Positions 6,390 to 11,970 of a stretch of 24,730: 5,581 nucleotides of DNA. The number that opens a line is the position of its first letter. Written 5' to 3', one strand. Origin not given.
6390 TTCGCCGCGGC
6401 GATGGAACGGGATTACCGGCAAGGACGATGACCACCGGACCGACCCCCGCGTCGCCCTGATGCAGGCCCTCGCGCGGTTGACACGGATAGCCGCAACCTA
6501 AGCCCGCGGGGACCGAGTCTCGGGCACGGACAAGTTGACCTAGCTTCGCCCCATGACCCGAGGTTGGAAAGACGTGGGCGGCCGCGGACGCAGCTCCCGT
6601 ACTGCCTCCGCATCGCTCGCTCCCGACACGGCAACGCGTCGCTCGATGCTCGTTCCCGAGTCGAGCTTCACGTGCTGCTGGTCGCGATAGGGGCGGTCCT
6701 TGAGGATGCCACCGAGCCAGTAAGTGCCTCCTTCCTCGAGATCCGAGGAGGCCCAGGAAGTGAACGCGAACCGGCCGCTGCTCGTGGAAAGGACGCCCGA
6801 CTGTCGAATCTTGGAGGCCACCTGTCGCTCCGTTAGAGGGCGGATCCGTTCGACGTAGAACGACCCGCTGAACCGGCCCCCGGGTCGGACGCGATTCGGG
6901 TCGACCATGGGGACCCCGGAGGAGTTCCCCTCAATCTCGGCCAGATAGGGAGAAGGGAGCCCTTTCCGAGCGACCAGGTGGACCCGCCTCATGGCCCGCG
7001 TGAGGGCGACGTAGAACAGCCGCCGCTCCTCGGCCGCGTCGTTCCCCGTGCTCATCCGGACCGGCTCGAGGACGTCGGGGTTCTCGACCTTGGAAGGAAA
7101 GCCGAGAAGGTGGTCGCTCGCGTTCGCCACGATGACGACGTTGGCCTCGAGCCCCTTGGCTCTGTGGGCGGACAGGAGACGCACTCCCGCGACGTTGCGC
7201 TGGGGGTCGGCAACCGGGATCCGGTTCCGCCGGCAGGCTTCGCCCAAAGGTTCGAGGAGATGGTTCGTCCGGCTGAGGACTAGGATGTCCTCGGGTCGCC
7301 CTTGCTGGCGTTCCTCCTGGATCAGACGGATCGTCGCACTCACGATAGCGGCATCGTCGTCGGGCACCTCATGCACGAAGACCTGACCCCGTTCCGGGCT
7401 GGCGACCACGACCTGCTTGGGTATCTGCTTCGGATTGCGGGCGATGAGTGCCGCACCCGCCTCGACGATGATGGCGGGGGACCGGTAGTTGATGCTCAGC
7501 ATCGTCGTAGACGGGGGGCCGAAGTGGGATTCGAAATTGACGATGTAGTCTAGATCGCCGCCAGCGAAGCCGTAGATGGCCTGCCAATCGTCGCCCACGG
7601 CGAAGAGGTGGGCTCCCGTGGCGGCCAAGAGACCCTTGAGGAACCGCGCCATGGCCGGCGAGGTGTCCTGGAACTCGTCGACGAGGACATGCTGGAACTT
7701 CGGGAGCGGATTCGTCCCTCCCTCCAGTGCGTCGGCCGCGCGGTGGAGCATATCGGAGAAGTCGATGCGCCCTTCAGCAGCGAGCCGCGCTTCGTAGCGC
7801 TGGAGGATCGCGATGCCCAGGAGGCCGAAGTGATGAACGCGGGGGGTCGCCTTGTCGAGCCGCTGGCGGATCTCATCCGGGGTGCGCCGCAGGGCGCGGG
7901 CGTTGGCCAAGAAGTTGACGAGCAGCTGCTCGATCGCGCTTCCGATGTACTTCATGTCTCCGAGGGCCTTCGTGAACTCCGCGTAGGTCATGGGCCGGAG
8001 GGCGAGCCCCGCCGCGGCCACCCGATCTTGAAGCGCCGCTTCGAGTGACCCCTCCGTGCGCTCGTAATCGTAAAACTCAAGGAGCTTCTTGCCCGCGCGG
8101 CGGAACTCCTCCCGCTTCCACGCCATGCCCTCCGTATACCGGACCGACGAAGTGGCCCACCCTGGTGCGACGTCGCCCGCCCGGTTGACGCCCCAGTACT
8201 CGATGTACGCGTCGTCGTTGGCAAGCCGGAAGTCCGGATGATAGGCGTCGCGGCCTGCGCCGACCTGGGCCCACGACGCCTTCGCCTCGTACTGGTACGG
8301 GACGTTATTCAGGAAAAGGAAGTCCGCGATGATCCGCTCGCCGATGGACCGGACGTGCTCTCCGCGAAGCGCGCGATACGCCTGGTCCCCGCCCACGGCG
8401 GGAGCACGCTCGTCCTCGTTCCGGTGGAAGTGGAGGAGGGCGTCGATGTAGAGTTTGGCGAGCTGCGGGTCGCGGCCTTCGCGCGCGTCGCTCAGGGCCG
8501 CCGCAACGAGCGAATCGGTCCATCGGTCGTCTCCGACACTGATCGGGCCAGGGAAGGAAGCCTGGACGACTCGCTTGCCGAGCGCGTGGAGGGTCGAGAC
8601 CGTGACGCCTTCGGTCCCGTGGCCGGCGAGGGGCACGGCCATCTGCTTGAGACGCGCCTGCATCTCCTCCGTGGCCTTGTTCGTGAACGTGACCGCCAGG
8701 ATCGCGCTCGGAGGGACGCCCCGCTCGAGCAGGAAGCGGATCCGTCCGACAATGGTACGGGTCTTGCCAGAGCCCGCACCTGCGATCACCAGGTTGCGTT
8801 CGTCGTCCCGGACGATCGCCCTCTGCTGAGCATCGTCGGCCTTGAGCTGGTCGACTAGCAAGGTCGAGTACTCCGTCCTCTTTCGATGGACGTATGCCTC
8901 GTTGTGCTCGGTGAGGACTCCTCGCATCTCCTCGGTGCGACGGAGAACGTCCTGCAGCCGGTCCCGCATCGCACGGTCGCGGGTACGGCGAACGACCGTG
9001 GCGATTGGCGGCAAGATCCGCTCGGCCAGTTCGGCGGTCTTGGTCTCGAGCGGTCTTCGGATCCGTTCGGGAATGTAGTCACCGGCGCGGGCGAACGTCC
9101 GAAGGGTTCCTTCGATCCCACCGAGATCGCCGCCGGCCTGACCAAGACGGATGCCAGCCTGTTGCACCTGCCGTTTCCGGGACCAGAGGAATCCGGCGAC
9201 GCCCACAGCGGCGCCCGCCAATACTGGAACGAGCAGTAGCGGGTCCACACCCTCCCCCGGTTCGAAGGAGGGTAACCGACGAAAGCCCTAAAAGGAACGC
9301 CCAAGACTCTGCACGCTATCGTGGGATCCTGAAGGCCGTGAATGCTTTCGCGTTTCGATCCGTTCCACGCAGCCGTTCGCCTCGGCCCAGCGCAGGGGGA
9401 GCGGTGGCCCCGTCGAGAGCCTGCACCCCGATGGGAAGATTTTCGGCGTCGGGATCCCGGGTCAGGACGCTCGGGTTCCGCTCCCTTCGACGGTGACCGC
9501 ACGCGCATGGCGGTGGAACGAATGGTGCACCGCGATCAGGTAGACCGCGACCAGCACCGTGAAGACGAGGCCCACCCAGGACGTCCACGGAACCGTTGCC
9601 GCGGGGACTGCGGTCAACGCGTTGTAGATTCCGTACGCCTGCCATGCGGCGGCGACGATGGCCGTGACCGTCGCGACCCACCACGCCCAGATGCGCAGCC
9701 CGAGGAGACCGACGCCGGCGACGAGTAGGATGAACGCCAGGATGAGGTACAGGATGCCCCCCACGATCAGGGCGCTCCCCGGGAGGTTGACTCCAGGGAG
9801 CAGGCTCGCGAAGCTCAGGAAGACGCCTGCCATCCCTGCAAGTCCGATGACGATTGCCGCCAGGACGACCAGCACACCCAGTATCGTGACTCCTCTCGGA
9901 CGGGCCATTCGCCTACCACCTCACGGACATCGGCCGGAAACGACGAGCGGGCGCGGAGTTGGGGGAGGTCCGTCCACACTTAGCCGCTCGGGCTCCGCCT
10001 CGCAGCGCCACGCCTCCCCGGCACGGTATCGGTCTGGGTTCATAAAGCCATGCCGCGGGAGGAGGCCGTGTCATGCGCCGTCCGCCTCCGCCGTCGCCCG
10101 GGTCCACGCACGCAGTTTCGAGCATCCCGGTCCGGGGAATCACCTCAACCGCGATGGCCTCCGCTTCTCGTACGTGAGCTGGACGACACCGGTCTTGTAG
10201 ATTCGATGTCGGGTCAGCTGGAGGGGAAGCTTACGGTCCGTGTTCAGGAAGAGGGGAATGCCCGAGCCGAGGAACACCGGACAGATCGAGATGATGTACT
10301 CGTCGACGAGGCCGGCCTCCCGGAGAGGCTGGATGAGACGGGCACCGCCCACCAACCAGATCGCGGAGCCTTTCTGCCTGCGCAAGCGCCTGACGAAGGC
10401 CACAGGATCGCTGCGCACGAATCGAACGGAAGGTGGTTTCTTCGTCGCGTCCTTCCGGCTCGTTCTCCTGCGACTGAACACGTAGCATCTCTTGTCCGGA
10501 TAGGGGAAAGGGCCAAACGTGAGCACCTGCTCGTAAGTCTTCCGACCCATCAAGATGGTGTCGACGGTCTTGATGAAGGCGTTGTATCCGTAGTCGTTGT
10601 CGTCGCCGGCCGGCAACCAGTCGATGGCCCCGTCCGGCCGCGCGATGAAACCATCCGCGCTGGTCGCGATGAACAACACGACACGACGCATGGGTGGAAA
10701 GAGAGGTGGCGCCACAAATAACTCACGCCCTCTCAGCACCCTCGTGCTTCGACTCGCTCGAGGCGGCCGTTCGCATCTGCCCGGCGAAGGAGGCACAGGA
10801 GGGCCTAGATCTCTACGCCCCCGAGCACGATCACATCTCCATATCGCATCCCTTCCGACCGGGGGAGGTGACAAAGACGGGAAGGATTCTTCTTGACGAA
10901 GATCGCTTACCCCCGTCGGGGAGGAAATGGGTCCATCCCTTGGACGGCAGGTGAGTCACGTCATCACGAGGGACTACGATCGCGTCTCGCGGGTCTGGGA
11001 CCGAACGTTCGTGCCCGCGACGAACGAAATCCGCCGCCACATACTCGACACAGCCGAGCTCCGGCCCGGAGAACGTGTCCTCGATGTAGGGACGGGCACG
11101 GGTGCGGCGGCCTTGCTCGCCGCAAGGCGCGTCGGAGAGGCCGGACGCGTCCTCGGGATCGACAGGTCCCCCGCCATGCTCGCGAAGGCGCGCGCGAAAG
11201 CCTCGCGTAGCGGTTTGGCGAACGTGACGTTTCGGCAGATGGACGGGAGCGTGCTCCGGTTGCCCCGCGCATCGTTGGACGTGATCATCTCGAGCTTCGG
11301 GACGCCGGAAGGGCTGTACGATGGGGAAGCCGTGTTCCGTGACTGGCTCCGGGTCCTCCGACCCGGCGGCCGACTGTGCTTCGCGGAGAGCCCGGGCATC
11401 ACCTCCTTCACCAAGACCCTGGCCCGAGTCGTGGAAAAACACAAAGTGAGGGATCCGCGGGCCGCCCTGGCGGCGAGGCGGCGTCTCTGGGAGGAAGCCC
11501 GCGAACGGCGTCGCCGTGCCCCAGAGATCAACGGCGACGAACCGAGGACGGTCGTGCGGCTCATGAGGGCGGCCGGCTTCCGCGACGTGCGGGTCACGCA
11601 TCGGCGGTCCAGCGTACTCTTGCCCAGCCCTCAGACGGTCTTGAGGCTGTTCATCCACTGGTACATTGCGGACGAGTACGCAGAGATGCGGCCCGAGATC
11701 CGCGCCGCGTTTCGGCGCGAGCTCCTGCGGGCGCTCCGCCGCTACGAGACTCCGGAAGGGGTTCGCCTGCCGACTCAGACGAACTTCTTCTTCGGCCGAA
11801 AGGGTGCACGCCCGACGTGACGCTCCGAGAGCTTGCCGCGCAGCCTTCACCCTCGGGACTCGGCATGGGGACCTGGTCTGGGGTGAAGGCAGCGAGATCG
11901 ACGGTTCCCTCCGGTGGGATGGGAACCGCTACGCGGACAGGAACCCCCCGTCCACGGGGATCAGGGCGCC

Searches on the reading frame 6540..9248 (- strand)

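Call 20: search_protein_families(library=pfam, proteins=[window:6540-9248:-], max_evalue=0.00001)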
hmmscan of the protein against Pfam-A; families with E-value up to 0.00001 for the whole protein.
window:6540-9248:- (902 aa): 4 families
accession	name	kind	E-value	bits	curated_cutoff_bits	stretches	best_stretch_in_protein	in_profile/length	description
PF00580.27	UvrD-helicase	-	1.1e-48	166.7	23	2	139-232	3-94/271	UvrD/REP helicase N-terminal domain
PF13361.12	UvrD_C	-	8.2e-21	75.2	25.6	2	688-759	286-346/350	UvrD-like helicase C-terminal domain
PF13245.12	AAA_19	-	1e-20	74.7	25.1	1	142-561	2-133/134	AAA domain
PF13538.12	UvrD_C_2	-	7.1e-09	35.8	27.4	0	735-759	28-52/52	UvrD-like helicase C-terminal domain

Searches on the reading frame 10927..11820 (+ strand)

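Call 21: search_protein_families(library=pfam, proteins=[window:10927-11820:+], max_evalue=0.00001)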
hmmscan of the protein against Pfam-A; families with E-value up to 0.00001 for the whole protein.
window:10927-11820:+ (297 aa): 7 families
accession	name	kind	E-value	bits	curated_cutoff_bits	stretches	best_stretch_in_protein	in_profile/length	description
PF13847.12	Methyltransf_31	-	3e-22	79.3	27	1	46-156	2-113/145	Methyltransferase domain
PF13649.12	Methyltransf_25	-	2.1e-21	76.8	27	1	51-148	1-97/97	Methyltransferase domain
PF08241.18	Methyltransf_11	-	1.4e-18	67.7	21.2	1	52-152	1-95/95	Methyltransferase domain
PF01209.24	Ubie_methyltran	-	6.2e-18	65.4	20.1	1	9-161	12-160/233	ubiE/COQ5 methyltransferase family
PF01135.25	PCMT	-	6.8e-15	55.8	20.3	1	39-151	65-170/210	Protein-L-isoaspartate(D-aspartate) O-methyltransferase (PCMT)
PF08242.18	Methyltransf_12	-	4.8e-11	43.7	30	1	52-150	1-98/98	Methyltransferase domain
PF13489.12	Methyltransf_23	-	1.7e-10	41.3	27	1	34-221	8-162/164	Methyltransferase domain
